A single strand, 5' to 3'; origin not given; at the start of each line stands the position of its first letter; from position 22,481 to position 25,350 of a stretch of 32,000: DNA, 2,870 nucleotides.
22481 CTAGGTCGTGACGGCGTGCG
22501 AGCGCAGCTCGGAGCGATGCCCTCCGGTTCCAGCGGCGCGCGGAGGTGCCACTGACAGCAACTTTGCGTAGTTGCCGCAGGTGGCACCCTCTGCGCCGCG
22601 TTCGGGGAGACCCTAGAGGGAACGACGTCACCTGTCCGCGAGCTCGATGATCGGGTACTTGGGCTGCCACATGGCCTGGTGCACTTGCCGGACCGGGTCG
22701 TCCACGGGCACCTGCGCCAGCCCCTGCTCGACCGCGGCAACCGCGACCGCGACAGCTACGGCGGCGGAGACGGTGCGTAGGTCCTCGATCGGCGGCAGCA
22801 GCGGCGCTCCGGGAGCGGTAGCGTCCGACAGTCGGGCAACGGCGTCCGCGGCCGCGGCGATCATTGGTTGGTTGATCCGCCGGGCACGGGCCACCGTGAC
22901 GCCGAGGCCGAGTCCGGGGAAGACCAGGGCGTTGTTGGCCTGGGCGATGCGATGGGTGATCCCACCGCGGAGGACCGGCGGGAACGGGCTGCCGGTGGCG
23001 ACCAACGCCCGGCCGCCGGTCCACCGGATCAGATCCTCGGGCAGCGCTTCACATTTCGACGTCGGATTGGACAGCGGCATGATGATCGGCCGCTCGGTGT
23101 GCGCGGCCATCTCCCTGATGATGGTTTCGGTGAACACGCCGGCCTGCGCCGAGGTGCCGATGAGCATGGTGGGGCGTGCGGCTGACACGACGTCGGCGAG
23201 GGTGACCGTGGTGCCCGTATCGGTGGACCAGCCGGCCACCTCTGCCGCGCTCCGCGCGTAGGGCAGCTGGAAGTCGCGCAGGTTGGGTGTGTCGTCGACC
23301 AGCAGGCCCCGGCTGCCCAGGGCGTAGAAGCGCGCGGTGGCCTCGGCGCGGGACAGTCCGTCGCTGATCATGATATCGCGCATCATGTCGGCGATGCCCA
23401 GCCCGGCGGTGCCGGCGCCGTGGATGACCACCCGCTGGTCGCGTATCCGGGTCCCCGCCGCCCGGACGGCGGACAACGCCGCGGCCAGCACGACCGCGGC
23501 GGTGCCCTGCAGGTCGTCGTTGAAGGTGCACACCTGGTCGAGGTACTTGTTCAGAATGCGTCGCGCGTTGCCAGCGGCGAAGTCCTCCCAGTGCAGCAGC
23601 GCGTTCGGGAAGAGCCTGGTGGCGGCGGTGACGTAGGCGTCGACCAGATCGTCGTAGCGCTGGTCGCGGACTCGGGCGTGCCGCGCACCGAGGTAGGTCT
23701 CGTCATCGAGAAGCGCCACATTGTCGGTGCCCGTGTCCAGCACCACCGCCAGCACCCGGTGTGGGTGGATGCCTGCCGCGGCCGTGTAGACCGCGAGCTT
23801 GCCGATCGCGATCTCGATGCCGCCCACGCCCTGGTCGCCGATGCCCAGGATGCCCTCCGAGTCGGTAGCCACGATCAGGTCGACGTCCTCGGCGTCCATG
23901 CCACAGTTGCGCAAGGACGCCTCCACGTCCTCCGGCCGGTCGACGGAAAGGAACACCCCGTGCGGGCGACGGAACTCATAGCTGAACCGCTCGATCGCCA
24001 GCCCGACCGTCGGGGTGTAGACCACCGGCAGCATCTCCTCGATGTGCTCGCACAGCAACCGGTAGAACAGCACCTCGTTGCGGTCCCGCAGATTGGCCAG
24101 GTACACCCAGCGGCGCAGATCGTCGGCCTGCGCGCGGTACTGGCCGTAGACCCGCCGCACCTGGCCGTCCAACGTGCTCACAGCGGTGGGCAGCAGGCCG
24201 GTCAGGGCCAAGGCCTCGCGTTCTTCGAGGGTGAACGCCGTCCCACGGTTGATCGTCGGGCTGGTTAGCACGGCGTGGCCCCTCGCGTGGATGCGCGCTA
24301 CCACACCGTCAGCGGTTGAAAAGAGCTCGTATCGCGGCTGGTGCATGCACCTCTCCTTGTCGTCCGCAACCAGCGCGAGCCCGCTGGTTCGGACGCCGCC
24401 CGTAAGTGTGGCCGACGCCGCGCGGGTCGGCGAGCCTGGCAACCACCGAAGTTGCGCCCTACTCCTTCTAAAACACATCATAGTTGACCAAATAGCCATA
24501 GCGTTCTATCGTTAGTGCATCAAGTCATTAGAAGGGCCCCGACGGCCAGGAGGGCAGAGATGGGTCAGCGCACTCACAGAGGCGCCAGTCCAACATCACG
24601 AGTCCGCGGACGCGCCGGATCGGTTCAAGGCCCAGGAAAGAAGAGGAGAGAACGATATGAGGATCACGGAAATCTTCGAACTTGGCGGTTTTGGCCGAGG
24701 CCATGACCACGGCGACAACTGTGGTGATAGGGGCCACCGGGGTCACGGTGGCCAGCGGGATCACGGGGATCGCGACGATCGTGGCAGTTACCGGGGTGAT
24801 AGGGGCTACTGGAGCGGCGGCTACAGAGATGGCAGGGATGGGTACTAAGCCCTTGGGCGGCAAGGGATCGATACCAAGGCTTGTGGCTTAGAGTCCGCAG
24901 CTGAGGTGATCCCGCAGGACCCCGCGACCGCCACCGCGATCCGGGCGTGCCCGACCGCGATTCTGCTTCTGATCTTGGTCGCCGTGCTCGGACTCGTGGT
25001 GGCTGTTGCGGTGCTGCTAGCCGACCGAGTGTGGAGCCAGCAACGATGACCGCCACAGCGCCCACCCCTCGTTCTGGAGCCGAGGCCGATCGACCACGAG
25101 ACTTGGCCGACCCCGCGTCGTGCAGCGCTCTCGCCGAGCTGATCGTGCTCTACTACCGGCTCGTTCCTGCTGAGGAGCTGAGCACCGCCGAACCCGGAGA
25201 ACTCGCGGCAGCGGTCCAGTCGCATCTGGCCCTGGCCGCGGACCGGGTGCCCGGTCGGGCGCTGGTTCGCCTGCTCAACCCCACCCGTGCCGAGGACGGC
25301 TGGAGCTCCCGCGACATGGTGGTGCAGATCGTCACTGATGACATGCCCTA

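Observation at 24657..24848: Orphan 63-aa Gly/Arg/Asp/His/Tyr-rich ORF with strong SD, internal DNA repeat and atypical codon usage between mez and gdh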

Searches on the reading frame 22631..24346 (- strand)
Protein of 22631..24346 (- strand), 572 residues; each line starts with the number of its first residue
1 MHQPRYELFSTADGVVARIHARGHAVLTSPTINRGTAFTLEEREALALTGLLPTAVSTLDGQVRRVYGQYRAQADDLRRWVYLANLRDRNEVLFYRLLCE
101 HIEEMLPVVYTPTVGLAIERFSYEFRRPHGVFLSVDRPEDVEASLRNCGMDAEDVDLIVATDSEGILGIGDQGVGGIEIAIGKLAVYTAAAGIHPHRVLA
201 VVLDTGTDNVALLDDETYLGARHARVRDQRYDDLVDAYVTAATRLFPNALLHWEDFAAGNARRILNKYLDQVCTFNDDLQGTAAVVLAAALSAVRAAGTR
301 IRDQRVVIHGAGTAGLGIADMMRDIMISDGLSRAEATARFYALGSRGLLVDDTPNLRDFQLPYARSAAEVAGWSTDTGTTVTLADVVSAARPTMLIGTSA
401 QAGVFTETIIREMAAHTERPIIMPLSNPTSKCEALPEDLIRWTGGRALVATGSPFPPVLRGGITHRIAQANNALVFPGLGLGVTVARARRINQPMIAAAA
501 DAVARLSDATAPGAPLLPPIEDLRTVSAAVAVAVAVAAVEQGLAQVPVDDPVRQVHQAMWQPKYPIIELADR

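Call 26: find_encoding_contigs(protein=window:22631-24346:-, flank=3000, max_places=3)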
Protein window:22631-24346:- (572 aa): 2 contigs read that carry it; 1 place shown.
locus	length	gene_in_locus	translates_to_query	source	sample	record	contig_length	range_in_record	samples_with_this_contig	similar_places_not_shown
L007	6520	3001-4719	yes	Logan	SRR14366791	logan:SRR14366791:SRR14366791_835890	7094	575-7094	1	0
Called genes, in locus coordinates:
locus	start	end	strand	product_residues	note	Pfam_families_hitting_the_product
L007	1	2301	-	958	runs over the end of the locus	?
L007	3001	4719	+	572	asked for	PF00390:malic, PF03949:Malic_M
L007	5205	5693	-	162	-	PF04229:GrpB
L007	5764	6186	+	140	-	PF11716:MDMPI_N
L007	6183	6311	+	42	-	-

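Call 51: list_cluster_members(proteins=[window:22631-24346:-])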
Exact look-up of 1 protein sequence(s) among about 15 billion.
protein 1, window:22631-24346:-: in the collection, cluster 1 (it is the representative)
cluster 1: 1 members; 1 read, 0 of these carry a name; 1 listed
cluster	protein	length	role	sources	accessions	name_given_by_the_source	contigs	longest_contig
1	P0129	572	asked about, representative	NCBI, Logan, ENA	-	-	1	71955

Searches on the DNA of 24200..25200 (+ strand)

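Call 5: search_rna_families(source=window, start=24200, end=25200, threshold=evalue, max_evalue=1)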
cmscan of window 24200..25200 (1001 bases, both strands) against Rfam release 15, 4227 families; matches with E-value up to 1: 1.
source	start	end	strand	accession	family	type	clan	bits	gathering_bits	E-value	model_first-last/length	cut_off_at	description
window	24922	25011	+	RF04141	MIR8622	Gene; miRNA;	-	19.3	197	0.56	1-212/212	no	MIR8622 microRNA precursor family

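Call 86: search_dna_similar(query=window:24467-25017:+, collection=plasmids, mode=distant, max_evalue=0.001, max_rows=10)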
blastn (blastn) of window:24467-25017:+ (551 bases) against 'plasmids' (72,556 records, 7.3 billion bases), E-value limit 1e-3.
No match.

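Call 87: search_dna_similar(query=window:24467-25017:+, collection=phages, mode=distant, max_evalue=0.001, max_rows=10)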
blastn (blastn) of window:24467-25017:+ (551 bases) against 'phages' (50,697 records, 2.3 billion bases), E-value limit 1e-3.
No match.
